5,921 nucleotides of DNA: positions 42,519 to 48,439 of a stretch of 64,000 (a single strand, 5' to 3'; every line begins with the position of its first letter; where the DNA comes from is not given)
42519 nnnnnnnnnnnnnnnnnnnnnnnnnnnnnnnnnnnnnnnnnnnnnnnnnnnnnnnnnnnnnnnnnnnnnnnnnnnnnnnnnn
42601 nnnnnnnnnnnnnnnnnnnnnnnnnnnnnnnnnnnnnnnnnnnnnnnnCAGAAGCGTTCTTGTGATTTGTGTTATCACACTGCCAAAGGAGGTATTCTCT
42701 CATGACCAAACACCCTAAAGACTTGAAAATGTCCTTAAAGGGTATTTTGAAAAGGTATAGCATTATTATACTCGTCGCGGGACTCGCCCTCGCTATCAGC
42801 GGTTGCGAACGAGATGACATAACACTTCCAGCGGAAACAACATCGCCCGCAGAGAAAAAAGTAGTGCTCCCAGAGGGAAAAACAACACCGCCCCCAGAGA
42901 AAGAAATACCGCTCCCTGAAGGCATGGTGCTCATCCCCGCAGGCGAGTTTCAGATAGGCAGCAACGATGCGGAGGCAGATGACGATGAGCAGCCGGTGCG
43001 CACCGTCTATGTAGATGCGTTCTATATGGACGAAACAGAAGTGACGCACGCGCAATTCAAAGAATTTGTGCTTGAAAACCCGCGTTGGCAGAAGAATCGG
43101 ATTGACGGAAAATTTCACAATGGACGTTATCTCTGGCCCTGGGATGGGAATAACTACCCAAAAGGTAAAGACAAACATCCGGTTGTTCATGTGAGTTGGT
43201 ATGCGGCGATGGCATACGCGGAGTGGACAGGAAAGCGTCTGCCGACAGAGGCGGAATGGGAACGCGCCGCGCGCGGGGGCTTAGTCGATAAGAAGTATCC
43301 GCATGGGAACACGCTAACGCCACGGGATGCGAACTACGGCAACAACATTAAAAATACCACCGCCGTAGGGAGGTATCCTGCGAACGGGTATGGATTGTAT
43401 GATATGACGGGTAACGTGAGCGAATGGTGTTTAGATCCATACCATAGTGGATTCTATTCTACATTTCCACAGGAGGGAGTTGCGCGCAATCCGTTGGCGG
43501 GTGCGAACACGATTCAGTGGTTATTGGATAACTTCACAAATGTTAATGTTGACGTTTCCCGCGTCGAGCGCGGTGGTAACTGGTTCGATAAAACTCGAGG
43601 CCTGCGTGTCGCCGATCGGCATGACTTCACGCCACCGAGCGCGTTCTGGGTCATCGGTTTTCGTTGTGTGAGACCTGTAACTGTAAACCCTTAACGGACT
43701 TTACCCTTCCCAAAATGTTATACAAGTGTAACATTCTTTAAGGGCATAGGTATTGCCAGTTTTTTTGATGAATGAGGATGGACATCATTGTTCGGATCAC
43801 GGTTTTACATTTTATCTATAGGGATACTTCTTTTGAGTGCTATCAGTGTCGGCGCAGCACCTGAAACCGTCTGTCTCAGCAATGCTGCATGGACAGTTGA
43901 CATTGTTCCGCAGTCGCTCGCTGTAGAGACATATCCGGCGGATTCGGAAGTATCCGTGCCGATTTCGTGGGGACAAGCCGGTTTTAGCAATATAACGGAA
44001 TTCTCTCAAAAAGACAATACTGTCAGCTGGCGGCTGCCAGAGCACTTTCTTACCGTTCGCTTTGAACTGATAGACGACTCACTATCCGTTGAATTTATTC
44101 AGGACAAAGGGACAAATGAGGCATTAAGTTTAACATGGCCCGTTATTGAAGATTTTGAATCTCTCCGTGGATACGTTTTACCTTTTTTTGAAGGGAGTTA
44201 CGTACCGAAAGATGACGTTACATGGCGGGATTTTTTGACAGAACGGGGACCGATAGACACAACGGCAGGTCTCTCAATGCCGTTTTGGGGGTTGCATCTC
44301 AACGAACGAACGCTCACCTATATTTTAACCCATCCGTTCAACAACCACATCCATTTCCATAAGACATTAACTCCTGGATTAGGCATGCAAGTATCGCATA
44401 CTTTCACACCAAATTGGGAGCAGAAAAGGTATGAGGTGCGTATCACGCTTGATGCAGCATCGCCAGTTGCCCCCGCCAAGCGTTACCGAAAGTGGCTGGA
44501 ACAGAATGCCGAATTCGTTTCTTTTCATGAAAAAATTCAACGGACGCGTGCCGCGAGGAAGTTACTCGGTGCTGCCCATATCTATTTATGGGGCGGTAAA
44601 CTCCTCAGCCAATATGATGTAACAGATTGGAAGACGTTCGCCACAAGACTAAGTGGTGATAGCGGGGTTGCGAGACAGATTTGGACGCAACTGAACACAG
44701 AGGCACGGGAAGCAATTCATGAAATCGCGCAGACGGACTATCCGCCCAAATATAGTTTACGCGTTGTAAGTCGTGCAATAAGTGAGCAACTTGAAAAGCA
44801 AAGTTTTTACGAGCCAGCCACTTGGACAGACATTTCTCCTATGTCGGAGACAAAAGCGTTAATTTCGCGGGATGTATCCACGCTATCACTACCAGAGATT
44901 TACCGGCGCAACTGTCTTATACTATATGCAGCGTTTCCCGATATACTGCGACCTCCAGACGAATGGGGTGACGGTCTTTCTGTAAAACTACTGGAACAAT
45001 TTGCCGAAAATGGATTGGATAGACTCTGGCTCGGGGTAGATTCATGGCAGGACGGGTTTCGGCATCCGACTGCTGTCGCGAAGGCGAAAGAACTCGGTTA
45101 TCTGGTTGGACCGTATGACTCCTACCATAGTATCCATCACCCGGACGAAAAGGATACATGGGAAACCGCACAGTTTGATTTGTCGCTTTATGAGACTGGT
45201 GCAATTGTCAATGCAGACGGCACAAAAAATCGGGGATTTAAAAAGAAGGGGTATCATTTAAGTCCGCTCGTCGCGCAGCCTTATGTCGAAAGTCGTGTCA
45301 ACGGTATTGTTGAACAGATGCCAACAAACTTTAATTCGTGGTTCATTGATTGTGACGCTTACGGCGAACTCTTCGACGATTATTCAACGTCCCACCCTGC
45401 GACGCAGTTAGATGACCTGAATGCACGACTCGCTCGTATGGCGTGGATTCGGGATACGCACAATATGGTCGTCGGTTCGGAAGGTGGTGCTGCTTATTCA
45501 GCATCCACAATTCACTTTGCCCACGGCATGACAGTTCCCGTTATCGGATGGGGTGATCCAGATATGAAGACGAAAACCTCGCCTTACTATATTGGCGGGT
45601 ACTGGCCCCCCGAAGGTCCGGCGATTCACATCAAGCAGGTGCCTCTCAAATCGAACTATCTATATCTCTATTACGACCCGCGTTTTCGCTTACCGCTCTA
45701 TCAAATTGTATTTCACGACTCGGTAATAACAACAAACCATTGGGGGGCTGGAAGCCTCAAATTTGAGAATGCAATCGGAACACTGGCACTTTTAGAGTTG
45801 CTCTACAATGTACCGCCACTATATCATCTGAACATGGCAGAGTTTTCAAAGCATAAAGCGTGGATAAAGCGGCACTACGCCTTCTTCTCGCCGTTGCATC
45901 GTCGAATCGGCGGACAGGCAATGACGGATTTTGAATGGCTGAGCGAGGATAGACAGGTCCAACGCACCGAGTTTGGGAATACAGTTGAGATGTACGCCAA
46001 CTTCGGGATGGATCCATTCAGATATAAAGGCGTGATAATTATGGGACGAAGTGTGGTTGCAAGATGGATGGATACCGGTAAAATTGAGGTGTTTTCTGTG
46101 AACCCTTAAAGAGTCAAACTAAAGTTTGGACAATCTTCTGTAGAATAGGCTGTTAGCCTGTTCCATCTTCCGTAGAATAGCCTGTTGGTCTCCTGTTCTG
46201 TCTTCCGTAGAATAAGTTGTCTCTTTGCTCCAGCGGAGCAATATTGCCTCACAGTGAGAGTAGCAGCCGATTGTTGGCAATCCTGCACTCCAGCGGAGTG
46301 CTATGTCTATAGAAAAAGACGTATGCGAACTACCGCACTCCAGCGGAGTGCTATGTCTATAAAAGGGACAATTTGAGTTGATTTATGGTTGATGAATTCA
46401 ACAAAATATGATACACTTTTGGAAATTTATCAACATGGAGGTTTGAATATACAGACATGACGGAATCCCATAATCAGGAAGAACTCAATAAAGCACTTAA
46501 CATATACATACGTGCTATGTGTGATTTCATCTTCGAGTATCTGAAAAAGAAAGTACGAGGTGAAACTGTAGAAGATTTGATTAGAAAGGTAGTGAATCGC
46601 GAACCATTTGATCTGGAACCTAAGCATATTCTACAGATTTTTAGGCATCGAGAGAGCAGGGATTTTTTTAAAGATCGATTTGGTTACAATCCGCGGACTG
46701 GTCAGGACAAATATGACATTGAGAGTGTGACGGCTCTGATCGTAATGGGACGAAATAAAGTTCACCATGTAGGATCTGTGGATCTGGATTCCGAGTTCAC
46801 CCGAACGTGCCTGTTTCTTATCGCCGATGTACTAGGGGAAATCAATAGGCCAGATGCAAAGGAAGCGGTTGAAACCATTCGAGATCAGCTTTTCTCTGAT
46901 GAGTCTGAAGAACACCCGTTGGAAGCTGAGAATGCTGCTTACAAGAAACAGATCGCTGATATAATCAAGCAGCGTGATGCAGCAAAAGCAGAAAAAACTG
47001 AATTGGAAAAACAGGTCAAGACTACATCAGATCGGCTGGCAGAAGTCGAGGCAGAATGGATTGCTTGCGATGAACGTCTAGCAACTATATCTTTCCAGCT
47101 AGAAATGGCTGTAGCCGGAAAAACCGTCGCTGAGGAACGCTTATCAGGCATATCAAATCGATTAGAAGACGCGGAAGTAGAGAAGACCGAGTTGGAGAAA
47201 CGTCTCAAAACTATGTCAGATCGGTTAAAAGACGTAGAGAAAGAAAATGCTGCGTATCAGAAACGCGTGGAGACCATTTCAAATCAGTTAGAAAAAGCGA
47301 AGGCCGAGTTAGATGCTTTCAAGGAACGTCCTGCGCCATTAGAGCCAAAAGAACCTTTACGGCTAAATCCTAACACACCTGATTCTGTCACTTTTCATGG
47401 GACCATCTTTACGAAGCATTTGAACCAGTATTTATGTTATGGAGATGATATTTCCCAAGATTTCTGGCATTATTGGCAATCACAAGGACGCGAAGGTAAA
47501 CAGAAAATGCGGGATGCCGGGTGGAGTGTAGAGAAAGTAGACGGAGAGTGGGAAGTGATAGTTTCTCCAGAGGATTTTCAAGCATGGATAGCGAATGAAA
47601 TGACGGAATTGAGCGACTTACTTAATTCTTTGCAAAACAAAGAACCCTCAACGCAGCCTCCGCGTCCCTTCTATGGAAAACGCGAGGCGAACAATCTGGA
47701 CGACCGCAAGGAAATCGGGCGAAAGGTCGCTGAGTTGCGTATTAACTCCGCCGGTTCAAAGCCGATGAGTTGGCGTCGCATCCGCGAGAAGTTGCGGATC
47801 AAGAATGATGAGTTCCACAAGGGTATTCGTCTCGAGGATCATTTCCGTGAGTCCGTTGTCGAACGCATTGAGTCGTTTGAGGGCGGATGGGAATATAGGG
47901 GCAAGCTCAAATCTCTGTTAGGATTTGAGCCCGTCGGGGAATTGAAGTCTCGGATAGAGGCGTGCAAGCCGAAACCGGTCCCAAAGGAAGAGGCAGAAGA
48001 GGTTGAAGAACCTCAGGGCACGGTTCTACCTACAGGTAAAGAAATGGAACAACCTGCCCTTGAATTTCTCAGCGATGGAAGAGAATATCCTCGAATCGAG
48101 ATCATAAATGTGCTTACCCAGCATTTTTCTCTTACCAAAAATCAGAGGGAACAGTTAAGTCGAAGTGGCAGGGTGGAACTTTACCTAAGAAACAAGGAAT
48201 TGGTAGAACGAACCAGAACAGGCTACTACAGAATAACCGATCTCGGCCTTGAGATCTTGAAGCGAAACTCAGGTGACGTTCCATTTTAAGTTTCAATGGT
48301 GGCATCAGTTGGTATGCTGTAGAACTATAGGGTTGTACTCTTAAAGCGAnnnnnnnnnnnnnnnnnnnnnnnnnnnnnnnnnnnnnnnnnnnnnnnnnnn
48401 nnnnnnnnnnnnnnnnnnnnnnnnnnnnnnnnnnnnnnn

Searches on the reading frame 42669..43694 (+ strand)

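Call 36: search_protein_families(library=pfam, proteins=[window:42669-43694:+], max_evalue=0.0001)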
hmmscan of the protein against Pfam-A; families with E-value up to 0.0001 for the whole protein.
window:42669-43694:+ (341 aa): 1 family
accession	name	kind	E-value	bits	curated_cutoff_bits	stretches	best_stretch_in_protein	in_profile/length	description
PF03781.23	FGE-sulfatase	-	7e-59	200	23.3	1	84-335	3-255/255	Sulfatase-modifying factor enzyme 1-like domain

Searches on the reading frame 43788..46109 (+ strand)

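Call 36: search_protein_families(library=pfam, proteins=[window:43788-46109:+], max_evalue=0.0001)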
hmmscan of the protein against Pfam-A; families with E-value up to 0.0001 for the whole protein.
window:43788-46109:+ (773 aa): 1 family
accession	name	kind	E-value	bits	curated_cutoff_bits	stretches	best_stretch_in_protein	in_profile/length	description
PF11308.14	Glyco_hydro_129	-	1.3e-123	412.6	25.6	1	407-727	4-323/324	Glycosyl hydrolases related to GH101 family, GH129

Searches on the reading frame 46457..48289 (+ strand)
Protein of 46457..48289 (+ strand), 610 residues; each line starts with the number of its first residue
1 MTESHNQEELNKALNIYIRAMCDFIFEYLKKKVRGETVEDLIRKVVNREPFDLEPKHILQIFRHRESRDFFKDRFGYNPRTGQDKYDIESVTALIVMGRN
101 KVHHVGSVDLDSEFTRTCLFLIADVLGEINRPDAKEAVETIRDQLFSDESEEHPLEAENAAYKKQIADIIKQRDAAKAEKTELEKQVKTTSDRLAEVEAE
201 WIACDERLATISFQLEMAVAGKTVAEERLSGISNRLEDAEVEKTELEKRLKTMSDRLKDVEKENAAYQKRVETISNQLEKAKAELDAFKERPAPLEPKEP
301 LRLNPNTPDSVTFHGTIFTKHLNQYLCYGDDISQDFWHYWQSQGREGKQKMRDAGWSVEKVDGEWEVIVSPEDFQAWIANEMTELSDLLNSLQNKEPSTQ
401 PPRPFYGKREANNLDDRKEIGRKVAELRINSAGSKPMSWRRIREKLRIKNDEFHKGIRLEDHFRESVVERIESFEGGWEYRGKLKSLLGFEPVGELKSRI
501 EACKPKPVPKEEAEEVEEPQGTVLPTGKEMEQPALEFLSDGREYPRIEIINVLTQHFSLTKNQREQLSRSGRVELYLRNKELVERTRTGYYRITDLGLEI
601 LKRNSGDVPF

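Call 36: search_protein_families(library=pfam, proteins=[window:46457-48289:+], max_evalue=0.0001)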
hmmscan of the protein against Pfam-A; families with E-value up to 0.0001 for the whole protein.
window:46457-48289:+ (610 aa): 1 family
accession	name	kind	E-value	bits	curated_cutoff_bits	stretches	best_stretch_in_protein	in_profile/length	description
PF14338.12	Mrr_N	-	3.2e-10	40.4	29.5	1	529-602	3-86/87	Mrr N-terminal domain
